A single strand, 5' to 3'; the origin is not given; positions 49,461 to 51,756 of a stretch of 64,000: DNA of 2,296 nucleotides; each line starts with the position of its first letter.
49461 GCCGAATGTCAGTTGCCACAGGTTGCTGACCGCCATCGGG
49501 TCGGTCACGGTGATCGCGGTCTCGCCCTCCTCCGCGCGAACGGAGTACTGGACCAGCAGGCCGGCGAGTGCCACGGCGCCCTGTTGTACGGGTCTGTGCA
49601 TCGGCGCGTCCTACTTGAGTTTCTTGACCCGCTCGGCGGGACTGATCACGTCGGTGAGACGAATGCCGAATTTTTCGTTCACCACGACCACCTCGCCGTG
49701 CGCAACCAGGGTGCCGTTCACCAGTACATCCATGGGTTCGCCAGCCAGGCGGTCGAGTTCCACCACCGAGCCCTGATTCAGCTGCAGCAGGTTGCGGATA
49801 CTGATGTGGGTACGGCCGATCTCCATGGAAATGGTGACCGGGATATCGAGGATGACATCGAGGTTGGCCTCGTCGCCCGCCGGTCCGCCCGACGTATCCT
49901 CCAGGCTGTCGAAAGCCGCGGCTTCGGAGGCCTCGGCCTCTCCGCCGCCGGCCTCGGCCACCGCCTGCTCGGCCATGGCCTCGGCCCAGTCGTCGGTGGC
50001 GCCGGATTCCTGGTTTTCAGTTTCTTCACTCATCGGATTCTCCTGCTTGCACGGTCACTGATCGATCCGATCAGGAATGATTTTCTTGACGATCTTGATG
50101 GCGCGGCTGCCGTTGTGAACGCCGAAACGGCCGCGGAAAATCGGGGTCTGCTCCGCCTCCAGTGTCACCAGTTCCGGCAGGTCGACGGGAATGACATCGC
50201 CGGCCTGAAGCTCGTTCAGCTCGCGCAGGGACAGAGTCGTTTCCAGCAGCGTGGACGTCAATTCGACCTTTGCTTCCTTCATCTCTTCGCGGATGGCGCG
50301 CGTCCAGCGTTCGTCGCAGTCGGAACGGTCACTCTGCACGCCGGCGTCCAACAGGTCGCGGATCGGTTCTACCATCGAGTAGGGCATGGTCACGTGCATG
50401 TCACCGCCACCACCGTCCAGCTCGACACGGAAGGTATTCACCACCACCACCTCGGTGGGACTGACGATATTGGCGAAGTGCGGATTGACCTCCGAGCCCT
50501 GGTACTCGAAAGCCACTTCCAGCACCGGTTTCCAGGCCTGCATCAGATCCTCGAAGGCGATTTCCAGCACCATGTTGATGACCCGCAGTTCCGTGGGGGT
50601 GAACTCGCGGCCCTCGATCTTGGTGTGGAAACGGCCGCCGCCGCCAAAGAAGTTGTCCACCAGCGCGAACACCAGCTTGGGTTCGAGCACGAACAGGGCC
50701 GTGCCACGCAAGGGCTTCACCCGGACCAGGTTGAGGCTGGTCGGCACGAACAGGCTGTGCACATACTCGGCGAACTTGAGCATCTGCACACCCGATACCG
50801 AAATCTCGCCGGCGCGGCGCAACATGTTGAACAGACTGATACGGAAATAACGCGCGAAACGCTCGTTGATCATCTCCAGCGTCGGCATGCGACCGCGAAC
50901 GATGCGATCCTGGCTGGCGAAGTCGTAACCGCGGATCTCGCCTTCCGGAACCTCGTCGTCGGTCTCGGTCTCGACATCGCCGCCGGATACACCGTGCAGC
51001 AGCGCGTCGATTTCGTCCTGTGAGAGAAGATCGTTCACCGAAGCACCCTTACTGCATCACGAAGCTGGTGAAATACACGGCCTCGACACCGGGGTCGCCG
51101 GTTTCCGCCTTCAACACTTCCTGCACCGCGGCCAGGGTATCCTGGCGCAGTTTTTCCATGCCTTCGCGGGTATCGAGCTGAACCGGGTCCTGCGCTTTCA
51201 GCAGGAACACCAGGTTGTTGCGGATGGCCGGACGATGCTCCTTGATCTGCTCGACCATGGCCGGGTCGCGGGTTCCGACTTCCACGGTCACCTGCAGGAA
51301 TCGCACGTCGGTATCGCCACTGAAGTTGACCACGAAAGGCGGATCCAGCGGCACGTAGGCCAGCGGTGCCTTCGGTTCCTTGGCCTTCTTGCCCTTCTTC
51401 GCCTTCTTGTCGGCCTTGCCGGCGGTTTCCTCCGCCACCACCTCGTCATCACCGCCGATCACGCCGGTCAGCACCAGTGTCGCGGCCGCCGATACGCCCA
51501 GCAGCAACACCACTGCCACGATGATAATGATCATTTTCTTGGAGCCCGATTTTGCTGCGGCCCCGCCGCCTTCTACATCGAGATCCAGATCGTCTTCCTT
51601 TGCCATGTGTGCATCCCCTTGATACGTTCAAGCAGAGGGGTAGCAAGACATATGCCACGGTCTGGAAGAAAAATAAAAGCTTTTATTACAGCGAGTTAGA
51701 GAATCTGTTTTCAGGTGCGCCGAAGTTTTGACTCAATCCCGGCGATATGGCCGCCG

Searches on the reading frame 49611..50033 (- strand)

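Call 5: search_protein_families(library=pfam, proteins=[window:49611-50033:-], max_evalue=0.01)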
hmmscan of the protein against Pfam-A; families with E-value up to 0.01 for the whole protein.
window:49611-50033:- (140 aa): 1 family
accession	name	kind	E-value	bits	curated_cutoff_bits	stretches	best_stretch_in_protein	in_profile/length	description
PF01052.25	FliMN_C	-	1.7e-25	89.2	23.8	1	61-130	3-72/73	Type III flagellar switch regulator (C-ring) FliN C-term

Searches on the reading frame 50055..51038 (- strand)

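Call 5: search_protein_families(library=pfam, proteins=[window:50055-51038:-], max_evalue=0.01)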
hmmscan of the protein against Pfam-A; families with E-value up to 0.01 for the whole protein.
window:50055-51038:- (327 aa): 3 families
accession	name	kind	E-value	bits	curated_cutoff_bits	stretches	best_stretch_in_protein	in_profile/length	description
PF02154.20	FliM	-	1.5e-74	250.5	27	1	38-230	1-192/192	Flagellar motor switch protein FliM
PF01052.25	FliMN_C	-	6e-19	68.2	23.8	1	251-320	1-72/73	Type III flagellar switch regulator (C-ring) FliN C-term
PF13711.11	DUF4160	-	0.002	18.7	23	0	141-170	37-65/65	Domain of unknown function (DUF4160)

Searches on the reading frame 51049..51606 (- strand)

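Call 5: search_protein_families(library=pfam, proteins=[window:51049-51606:-], max_evalue=0.01)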
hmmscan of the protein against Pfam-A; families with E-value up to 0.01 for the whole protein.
window:51049-51606:- (185 aa): 1 family
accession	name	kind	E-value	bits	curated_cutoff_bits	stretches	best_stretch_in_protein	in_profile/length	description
PF03748.19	FliL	-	1.9e-26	93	24.6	1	84-185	1-103/103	Flagellar basal body-associated protein FliL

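Call 6: search_protein_families(library=ncbifam, proteins=[window:51049-51606:-], max_evalue=0.01)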
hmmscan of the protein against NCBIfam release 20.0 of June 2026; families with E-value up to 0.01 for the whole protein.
window:51049-51606:- (185 aa): 5 families
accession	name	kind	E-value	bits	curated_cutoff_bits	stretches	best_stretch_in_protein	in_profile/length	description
NF004285.1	PRK05696.1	equivalog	1.3e-38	132.4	179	1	1-185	1-171/171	flagellar basal body-associated protein FliL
NF005435.1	PRK07021.1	equivalog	4.5e-23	81.8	131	1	22-185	5-157/157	flagellar basal body-associated protein FliL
NF006283.1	PRK08455.1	equivalog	2.2e-17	63.3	187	1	19-185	13-182/182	flagellar basal body-associated protein FliL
NF009420.1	PRK12785.1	equivalog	6.2e-14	52.1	197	1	12-185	8-161/161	flagellar basal body-associated protein FliL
NF005826.1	PRK07718.1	equivalog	3.6e-05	23.7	140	0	103-185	65-143/143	flagellar basal body-associated protein FliL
